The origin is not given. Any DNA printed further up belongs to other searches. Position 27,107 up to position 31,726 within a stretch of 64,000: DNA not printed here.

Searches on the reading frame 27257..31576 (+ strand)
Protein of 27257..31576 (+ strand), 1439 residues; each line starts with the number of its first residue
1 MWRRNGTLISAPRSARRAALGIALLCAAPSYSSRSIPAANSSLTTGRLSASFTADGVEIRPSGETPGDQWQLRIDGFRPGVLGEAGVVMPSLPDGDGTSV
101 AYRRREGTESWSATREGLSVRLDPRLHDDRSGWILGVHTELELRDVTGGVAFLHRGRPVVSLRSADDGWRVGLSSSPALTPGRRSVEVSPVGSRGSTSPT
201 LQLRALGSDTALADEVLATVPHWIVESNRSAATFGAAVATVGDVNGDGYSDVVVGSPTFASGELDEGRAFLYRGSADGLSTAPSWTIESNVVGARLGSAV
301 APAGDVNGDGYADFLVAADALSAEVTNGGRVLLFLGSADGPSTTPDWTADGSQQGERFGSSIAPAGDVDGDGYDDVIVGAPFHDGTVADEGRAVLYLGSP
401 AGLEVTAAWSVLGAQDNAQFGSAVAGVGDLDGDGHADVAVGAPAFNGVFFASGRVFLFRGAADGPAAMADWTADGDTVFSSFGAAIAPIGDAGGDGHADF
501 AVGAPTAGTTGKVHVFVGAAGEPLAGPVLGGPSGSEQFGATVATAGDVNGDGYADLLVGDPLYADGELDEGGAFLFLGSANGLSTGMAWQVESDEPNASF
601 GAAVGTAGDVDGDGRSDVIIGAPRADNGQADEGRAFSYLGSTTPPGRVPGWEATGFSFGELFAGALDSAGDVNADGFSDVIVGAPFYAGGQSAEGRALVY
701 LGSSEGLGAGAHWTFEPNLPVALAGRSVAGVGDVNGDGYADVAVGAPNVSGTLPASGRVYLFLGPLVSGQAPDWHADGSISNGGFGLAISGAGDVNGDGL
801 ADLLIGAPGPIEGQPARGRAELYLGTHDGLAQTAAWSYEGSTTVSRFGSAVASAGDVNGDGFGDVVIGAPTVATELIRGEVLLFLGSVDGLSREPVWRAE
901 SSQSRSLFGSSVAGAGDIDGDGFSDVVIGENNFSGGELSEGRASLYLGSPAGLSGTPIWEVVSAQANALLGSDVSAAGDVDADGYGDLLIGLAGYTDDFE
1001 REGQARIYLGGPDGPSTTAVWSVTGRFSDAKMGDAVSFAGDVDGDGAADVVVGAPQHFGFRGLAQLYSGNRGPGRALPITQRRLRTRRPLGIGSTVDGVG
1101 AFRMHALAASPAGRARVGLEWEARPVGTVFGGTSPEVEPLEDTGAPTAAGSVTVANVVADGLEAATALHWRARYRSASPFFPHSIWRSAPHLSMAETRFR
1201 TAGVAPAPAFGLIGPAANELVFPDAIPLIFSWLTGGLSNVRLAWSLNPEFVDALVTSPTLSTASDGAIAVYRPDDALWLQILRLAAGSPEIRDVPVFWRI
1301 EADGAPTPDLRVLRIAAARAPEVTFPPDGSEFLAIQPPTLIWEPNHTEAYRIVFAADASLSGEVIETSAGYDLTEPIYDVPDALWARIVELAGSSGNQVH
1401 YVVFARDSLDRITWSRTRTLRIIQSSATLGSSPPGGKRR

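Call 9: search_protein_families(library=pfam, proteins=[window:27257-31576:+], max_evalue=0.1)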
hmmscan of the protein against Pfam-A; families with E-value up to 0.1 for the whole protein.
window:27257-31576:+ (1439 aa): 3 families
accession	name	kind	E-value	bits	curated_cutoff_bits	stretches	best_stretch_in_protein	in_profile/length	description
PF01839.29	FG-GAP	-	1.3e-90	296.6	22.1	14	725-762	2-37/37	FG-GAP repeat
PF13517.12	FG-GAP_3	-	5.2e-38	129.9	26.9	9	243-316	1-61/61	FG-GAP-like repeat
PF23727.1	Beta-prop_FAM234A_B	-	6.9e-05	22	26.4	0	1019-1072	112-164/467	FAM234A/B beta-propeller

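Call 10: search_protein_families(library=ncbifam, proteins=[window:27257-31576:+], max_evalue=0.1)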
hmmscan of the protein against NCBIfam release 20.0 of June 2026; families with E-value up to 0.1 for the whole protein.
window:27257-31576:+ (1439 aa): 1 family
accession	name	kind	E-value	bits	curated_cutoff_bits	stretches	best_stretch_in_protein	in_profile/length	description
NF047539.1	XAC2610_fam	domain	8.9e-11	42.1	35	0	731-762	3-33/89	XAC2610-related protein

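Call 88: search_protein_families(library=padloc, proteins=[window:27257-31576:+], max_evalue=0.001)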
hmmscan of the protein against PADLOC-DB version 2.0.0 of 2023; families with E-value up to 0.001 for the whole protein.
window:27257-31576:+ (1439 aa): 0 families
